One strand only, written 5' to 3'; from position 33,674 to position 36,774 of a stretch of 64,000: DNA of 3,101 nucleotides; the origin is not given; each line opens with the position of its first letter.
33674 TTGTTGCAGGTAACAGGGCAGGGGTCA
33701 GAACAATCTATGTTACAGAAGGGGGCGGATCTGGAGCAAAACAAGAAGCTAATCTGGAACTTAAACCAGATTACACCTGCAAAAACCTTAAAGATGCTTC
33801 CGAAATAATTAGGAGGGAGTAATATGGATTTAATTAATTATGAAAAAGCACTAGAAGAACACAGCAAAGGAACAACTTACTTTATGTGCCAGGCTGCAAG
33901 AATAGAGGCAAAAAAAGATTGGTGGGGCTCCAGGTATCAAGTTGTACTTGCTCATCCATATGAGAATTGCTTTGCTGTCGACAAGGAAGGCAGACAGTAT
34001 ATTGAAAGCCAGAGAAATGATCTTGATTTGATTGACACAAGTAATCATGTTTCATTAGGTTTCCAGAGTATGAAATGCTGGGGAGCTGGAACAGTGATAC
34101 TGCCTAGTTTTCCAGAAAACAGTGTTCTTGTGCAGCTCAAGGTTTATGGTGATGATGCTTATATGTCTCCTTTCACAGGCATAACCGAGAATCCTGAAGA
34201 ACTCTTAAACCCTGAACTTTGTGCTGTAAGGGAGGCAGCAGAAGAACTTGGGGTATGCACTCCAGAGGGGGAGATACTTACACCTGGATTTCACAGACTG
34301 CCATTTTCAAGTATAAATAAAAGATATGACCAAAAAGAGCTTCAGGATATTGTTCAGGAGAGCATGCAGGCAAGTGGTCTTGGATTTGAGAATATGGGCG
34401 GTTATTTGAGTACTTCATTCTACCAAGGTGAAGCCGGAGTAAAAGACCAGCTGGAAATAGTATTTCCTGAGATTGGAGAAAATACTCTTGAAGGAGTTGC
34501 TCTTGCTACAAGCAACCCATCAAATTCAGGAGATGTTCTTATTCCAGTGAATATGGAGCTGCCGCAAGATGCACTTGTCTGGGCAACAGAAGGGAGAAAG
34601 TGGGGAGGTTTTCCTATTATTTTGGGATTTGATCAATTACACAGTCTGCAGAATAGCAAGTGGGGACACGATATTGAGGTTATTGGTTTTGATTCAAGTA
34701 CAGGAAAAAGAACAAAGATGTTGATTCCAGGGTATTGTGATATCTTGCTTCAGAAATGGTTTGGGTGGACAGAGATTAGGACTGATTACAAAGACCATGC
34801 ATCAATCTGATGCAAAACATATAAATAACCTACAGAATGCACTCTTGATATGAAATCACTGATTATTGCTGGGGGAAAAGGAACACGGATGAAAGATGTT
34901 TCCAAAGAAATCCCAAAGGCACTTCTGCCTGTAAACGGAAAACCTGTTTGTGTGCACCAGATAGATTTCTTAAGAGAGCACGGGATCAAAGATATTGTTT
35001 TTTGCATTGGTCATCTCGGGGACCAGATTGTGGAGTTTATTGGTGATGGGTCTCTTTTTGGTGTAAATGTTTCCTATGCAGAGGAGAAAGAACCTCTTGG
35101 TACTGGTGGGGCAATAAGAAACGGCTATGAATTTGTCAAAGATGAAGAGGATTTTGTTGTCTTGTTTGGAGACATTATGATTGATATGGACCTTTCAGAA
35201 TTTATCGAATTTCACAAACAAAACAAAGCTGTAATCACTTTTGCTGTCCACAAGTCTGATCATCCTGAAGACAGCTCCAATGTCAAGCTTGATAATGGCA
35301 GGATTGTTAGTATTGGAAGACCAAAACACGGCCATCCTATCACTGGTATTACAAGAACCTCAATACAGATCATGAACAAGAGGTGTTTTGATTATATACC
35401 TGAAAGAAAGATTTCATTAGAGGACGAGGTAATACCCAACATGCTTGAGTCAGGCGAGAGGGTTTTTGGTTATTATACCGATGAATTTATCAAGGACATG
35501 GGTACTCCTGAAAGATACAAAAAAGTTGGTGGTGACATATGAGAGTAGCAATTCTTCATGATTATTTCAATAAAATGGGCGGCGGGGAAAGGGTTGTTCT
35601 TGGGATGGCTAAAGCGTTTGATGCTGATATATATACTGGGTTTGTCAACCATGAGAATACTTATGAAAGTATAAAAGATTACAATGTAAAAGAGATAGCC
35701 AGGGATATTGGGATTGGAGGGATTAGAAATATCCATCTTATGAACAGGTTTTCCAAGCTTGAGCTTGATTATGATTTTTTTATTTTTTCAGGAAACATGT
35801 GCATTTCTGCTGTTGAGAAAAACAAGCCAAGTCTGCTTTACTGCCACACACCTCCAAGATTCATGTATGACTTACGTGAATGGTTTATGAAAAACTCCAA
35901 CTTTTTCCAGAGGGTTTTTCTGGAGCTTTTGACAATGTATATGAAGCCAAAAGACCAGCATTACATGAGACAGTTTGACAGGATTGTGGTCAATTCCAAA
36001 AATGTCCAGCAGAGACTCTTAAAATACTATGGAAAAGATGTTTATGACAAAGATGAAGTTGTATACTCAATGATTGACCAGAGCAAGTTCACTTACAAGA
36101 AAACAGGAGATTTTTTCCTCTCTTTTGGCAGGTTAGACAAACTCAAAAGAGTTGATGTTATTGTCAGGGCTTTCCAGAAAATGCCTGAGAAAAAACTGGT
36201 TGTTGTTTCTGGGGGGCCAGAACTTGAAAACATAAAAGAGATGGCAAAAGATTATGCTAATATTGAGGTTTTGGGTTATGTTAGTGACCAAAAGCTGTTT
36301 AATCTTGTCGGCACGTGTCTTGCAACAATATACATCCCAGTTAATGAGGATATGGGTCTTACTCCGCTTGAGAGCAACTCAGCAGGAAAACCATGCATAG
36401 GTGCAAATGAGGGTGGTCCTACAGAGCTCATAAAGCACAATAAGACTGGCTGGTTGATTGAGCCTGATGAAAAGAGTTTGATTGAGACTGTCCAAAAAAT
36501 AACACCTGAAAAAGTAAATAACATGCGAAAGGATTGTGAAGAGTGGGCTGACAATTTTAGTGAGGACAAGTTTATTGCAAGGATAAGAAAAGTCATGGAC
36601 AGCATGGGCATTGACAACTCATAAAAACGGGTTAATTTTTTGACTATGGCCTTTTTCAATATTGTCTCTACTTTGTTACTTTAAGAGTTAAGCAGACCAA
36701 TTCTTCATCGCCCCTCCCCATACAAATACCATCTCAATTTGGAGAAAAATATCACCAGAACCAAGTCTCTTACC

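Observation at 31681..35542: Complete GDP-D-glycero-alpha-D-manno-heptose pathway with an embedded Nudix protein inside an archaeal AglB glycosylation locus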

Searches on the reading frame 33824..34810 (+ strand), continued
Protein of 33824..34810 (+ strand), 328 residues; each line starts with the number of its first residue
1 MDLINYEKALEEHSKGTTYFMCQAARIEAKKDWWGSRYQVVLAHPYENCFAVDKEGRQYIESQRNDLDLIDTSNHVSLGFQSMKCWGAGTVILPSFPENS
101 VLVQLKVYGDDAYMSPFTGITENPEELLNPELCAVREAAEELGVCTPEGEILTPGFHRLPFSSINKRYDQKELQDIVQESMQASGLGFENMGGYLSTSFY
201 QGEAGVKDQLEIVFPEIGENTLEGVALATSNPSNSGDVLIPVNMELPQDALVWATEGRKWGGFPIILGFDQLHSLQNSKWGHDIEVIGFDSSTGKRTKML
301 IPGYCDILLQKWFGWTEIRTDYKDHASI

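Call 47: search_protein_families(library=ncbifam, proteins=[L012:4908-6941:-], max_evalue=0.00001)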
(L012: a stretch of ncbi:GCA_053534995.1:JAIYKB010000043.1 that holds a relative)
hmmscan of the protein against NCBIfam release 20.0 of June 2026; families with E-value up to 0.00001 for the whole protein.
L012:4908-6941:- (677 aa): 45 families (the best 25 are shown)
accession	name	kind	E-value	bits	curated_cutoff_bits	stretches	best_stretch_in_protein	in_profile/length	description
NF049969.1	GlMnHpPKinHddA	equivalog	1.2e-79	268.3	600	1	342-668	2-333/338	D-glycero-D-manno-heptose 7-phosphate kinase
NF052502.1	man1P_GTase_Rv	exception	5.9e-52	176.7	440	1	2-230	2-234/352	mannose-1-phosphate guanylyltransferase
NF049965.1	GlMnHpPGnyltfHddC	equivalog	9.6e-50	169.3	300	1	1-224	1-219/221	D-glycero-D-manno-heptose 1-phosphate guanosyltransferase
TIGR03992.1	Arch_glmU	subfamily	6.3e-41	140.5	292.1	1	1-240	1-241/393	bifunctional sugar-1-phosphate nucleotidylyltransferase/acetyltransferase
NF045761.1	NAMPUrTaseMurU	equivalog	6.2e-37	127.6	250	1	1-223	1-224/226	N-acetylmuramate alpha-1-phosphate uridylyltransferase MurU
TIGR02623.1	G1P_cyt_trans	equivalog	2.7e-30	105.7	300.25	2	84-211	105-230/255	glucose-1-phosphate cytidylyltransferase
TIGR01208.1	rmlA_long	equivalog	4.6e-30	104.7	320.25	1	2-219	1-227/353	glucose-1-phosphate thymidylyltransferase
NF041313.1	UDPGP_AglF_Halo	equivalog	2.5e-29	102.4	400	1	1-217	1-225/234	UTP--glucose-1-phosphate uridylyltransferase AglF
NF009948.0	PRK13412.1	equivalog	1.8e-28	98.8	721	1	431-652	726-949/974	bifunctional fucokinase/fucose-1-phosphate guanylyltransferase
TIGR00549.1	mevalon_kin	equivalog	2e-22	80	163.05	1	367-637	15-275/276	mevalonate kinase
NF041173.1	Sug_nt_acttase_Thmprot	equivalog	1.4e-21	76.9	600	1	1-241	1-242/405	bifunctional sugar-1-phosphate nucleotidylyltransferase/acetyltransferase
NF003006.0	PRK03817.1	equivalog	1.5e-18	66.9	443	2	346-500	5-156/352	galactokinase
NF045697.1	MurNAcPUrMurU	equivalog_domain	1e-17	64.3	370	1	4-219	1-221/229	N-acetylmuramate alpha-1-phosphate uridylyltransferase MurU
NF003705.0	PRK05322.1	equivalog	1.2e-17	63.7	385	1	367-500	38-181/388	galactokinase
TIGR01173.1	glmU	equivalog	1.4e-17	63.7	366.85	1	1-161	1-157/452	bifunctional UDP-N-acetylglucosamine diphosphorylase/glucosamine-1-phosphate N-acetyltransferase GlmU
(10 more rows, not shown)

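Call 77: search_protein_families(library=ncbifam, alignment_id=A1, max_evalue=1)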
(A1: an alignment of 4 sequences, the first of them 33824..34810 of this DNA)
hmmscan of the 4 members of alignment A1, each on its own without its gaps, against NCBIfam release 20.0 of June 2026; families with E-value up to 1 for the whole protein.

A. member 1, window:33824-34810:+ (328 aa): 1 family
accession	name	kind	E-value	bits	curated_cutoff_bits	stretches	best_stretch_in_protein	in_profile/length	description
NF045876.1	RnfG_DVU2794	exception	0.16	11.5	205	1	208-252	68-112/190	RnfABCDGE type electron transport complex subunit G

B. families by the number of members that match (of 4 scanned): 1 family
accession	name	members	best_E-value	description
NF045876.1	RnfG_DVU2794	1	0.16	RnfABCDGE type electron transport complex subunit G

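Call 78: search_protein_families(library=phrogs, alignment_id=A1, max_evalue=1)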
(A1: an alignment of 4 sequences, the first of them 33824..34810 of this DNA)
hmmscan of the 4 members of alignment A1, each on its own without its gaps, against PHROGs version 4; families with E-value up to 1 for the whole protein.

A. member 1, window:33824-34810:+ (328 aa): 1 family
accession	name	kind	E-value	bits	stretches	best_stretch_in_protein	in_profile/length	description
phrog_1198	-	other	0.28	11.9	1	90-153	42-102/253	MutT/NUDIX hydrolase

B. families by the number of members that match (of 4 scanned): 3 families
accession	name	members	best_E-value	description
phrog_7563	-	1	0.22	-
phrog_12039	-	1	0.23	-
phrog_1198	-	1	0.28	MutT/NUDIX hydrolase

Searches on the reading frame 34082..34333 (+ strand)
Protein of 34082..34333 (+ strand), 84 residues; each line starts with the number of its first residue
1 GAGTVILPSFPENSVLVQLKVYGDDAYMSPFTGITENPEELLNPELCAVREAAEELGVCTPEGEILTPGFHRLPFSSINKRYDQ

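Call 38: search_solved_structures(query=window:34082-34333:+, max_evalue=10, show_alignments=5)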
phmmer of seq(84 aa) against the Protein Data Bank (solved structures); distinct sequences matched with E-value up to 10: 2.
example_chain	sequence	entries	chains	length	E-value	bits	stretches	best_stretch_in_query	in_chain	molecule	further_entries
1imt_A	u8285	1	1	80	0.65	13.7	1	32-77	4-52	INTESTINAL TOXIN 1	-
1ewk_A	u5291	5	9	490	1.1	12.9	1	36-77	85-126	METABOTROPIC GLUTAMATE RECEPTOR SUBTYPE 1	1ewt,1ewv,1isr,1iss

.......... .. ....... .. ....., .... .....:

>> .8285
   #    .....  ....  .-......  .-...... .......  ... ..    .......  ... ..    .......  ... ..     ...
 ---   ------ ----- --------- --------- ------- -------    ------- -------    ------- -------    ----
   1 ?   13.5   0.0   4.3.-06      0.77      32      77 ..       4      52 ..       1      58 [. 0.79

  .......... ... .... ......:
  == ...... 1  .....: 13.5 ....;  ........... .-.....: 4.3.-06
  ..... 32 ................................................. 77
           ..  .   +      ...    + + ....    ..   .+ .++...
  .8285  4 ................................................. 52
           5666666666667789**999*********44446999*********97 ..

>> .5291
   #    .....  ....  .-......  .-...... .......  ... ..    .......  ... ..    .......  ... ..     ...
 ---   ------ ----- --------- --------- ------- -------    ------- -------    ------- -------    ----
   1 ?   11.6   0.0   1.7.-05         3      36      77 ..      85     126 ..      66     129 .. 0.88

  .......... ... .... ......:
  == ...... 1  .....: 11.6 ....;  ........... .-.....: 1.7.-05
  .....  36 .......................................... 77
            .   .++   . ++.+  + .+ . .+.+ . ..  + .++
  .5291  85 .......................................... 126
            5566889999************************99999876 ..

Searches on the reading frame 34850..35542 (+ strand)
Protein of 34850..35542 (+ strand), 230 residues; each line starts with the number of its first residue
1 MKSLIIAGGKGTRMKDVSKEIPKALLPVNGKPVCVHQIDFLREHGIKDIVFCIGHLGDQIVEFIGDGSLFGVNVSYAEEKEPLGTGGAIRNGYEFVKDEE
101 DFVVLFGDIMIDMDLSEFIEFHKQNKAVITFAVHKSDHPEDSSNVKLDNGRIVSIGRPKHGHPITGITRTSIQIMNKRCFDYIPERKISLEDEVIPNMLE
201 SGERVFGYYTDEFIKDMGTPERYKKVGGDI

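Call 3: search_protein_families(library=pfam, proteins=[window:34850-35542:+], max_evalue=0.01)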
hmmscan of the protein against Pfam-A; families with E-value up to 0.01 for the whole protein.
window:34850-35542:+ (230 aa): 3 families
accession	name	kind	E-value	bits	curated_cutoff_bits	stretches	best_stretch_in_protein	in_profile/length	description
PF00483.29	NTP_transferase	-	9.5e-29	101.1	21.2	1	2-225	1-237/245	Nucleotidyl transferase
PF12804.13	NTP_transf_3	-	1.1e-14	55.4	27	1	4-163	2-130/160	MobA-like NTP transferase domain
PF01128.25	IspD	-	0.0023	18.1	27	1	3-54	3-51/221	2-C-methyl-D-erythritol 4-phosphate cytidylyltransferase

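Call 4: search_protein_families(library=ncbifam, proteins=[window:34850-35542:+], max_evalue=0.01)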
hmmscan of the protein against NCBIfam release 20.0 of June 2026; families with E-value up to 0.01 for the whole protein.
window:34850-35542:+ (230 aa): 44 families (the best 25 are shown)
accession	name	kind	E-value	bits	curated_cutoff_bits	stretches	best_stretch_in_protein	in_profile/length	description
NF052502.1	man1P_GTase_Rv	exception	4.2e-45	154.1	440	1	3-228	3-228/352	mannose-1-phosphate guanylyltransferase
NF045761.1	NAMPUrTaseMurU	equivalog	3.8e-35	121.8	250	1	1-226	1-223/226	N-acetylmuramate alpha-1-phosphate uridylyltransferase MurU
TIGR03992.1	Arch_glmU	subfamily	1.7e-32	112.8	292.1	1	1-220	1-217/393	bifunctional sugar-1-phosphate nucleotidylyltransferase/acetyltransferase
NF049965.1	GlMnHpPGnyltfHddC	equivalog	1.4e-30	106.6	300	1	1-225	1-216/221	D-glycero-D-manno-heptose 1-phosphate guanosyltransferase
TIGR01208.1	rmlA_long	equivalog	1.7e-29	102.8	320.25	1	2-221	1-225/353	glucose-1-phosphate thymidylyltransferase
NF041313.1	UDPGP_AglF_Halo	equivalog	1.2e-26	93.6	400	1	1-221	1-225/234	UTP--glucose-1-phosphate uridylyltransferase AglF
TIGR02623.1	G1P_cyt_trans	equivalog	1.8e-22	80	300.25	2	1-73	1-73/255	glucose-1-phosphate cytidylyltransferase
TIGR01207.1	rmlA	equivalog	4.9e-20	71.8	360.65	1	2-165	1-165/286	glucose-1-phosphate thymidylyltransferase RfbA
NF010935.0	PRK14355.1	equivalog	4.9e-18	65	718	1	3-157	6-157/459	bifunctional UDP-N-acetylglucosamine diphosphorylase/glucosamine-1-phosphate N-acetyltransferase GlmU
TIGR01173.1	glmU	equivalog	1.4e-17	63.7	366.85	1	2-152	2-146/452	bifunctional UDP-N-acetylglucosamine diphosphorylase/glucosamine-1-phosphate N-acetyltransferase GlmU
NF041173.1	Sug_nt_acttase_Thmprot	equivalog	2.2e-17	63.1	600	1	1-194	1-187/405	bifunctional sugar-1-phosphate nucleotidylyltransferase/acetyltransferase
NF012024.0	PRK15480.1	equivalog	1.3e-16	60.6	588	1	2-156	5-161/292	glucose-1-phosphate thymidylyltransferase RfbA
NF010934.1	PRK14354.1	equivalog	2.4e-16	59.3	450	1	3-141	2-134/447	bifunctional UDP-N-acetylglucosamine diphosphorylase/glucosamine-1-phosphate N-acetyltransferase GlmU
NF006986.0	PRK09451.1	equivalog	3e-16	59.3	725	1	3-158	8-155/456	bifunctional UDP-N-acetylglucosamine diphosphorylase/glucosamine-1-phosphate N-acetyltransferase GlmU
NF010933.0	PRK14353.1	equivalog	1.3e-13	50.4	505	1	3-155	8-156/453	bifunctional UDP-N-acetylglucosamine diphosphorylase/glucosamine-1-phosphate N-acetyltransferase GlmU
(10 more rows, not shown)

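Call 14: search_solved_structures(query=window:34850-35542:+, max_evalue=0.00001)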
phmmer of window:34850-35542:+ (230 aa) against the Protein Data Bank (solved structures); distinct sequences matched with E-value up to 0.00001: 63 (the best 60 are shown).
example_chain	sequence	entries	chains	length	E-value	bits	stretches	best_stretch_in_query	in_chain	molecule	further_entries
8x7s_B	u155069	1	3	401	8e-29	104.2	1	1-226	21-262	UTP--glucose-1-phosphate uridylyltransferase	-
5xhw_A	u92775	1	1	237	5.3e-27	98.2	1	4-225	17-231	Putative 6-deoxy-D-mannoheptose pathway protein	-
6jq8_A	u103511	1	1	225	3.9e-26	95.4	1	4-225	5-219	Putative 6-deoxy-D-mannoheptose pathway protein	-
7whr_B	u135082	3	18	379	2.4e-24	89.5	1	1-223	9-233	Nucleotidyl transferase family protein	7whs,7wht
8yre_D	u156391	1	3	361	3.3e-23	85.8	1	1-223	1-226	Mannose-1-phosphate guanylyltransferase 1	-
7x8j_A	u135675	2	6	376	3.6e-23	85.7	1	1-223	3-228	Mannose-1-phosphate guanylyltransferase 1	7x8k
7d72_K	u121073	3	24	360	3e-20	76.2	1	1-222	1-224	Mannose-1-phosphate guanyltransferase beta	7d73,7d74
4y7t_A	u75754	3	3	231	3.2e-20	76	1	1-117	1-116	Nucleotidyl transferase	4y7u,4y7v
3hl3_A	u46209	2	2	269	4.3e-20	75.6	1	1-194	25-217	Glucose-1-phosphate thymidylyltransferase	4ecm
8hhd_A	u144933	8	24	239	5e-20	75.4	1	1-190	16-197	Nucleotidyl transferase | N-acetylmuramate alpha-1-phosphate uridylyltransferase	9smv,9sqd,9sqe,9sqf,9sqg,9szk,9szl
1tzf_A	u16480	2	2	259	1.8e-18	70.3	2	2-73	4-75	Glucose-1-phosphate cytidylyltransferase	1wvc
5ify_A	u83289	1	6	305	2.4e-17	66.6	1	2-183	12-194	Glucose-1-phosphate thymidylyltransferase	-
4ho0_A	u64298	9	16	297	5e-17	65.6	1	1-178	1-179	Glucose-1-phosphate thymidylyltransferase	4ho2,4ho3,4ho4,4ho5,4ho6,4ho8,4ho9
1h5s_A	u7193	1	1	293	6.6e-17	65.2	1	2-167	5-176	Glucose-1-phosphate thymidylyltransferase 1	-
1h5r_A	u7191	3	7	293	6.8e-17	65.2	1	2-167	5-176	GLUCOSE-1-PHOSPHATE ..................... | Glucose-1-phosphate thymidylyltransferase 1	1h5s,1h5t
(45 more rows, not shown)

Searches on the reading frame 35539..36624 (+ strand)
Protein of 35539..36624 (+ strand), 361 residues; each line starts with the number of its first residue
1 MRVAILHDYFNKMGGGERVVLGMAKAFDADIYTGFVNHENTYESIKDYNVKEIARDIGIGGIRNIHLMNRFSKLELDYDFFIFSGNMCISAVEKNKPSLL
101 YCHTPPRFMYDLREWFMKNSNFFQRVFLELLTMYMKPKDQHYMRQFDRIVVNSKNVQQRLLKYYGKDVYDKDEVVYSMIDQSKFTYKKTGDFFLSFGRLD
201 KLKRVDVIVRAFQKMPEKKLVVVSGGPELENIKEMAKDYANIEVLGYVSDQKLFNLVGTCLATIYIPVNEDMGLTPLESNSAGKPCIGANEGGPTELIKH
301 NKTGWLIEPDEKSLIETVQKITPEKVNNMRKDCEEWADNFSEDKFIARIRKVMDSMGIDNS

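Call 3: search_protein_families(library=pfam, proteins=[window:35539-36624:+], max_evalue=0.01)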
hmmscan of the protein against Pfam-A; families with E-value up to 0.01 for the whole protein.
window:35539-36624:+ (361 aa): 4 families
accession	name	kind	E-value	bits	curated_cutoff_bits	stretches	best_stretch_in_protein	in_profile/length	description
PF00534.26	Glycos_transf_1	-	1.9e-25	89.8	26.4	1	185-336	10-168/172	Glycosyl transferases group 1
PF13692.12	Glyco_trans_1_4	-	3.2e-17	63.6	27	1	193-320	4-138/142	Glycosyl transferases group 1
PF13439.12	Glyco_transf_4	-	1.2e-06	29.1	28.5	1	14-180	2-167/170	Glycosyltransferase Family 4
PF20706.3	GT4-conflict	-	0.00016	21.2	26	1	192-339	199-350/385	Family 4 Glycosyltransferase in conflict systems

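Call 4: search_protein_families(library=ncbifam, proteins=[window:35539-36624:+], max_evalue=0.01)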
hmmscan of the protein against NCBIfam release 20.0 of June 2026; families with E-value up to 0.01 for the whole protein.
window:35539-36624:+ (361 aa): 23 families
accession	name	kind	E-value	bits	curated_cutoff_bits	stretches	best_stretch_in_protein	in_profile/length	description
TIGR03999.1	thiol_BshA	equivalog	1.4e-14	53.9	273.7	1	182-351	191-368/375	N-acetyl-alpha-D-glucosaminyl L-malate synthase BshA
NF047880.1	glyco_SdgA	exception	3e-12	45.9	800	1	142-353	265-487/488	serine-aspartate repeat adhesin O-glycosyltransferase SdgA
TIGR04157.1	glyco_rSAM_CFB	subfamily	5.4e-12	45.4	400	1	139-308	163-349/406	TIGR04157 family glycosyltransferase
NF050063.1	ProtGlycPglJ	equivalog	7.9e-11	41.8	500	1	144-337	143-347/363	N-acetylgalactosamine-N,N'-diacetylbacillosaminyl-diphospho-undecaprenol 4-alpha-N-acetylgalactosaminyltransferase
TIGR03449.1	mycothiol_MshA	equivalog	1.8e-10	40.3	462.5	1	145-351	164-398/406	D-inositol-3-phosphate glycosyltransferase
NF046085.1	XrtY_assoc_Gly1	equivalog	5e-09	35.5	400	1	193-348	212-376/387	XrtY-associated glycosyltransferase XYAG1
TIGR04063.1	stp3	hypoth_equivalog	1e-08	34.5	442.05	1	205-336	232-374/397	TIGR04063 family PEP-CTERM/XrtA system glycosyltransferase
TIGR02149.1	glgA_Coryne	subfamily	1.7e-08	34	302.4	1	142-332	141-355/391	glycogen synthase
NF041010.1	glycosy_Agl16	equivalog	2.2e-08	33.4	575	1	142-351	130-346/352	glycosylation protein Agl16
TIGR03088.1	stp2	hypoth_equivalog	2.4e-08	33.4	409.05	1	192-331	196-345/374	TIGR03088 family PEP-CTERM/XrtA system glycosyltransferase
NF007396.0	PRK09922.1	equivalog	1.2e-07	30.9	385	1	173-355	161-357/361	lipopolysaccharide 1,6-galactosyltransferase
TIGR02472.1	sucr_P_syn_N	equivalog_domain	2.5e-07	29.9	576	1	269-320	350-401/439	sucrose-phosphate synthase, putative, glycosyltransferase domain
NF041876.1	EPS_EpsE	equivalog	6.8e-07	28.9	400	1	235-323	271-360/389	exopolysaccharide biosynthesis GT4 family glycosyltransferase EpsE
TIGR02470.1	sucr_synth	equivalog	1.7e-06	26.5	810.4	1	268-342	652-722/784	sucrose synthase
NF047684.1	TeichurnBiosyTuaC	equivalog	2.9e-06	26.5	550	1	194-328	223-358/391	teichuronic acid biosynthesis protein TuaC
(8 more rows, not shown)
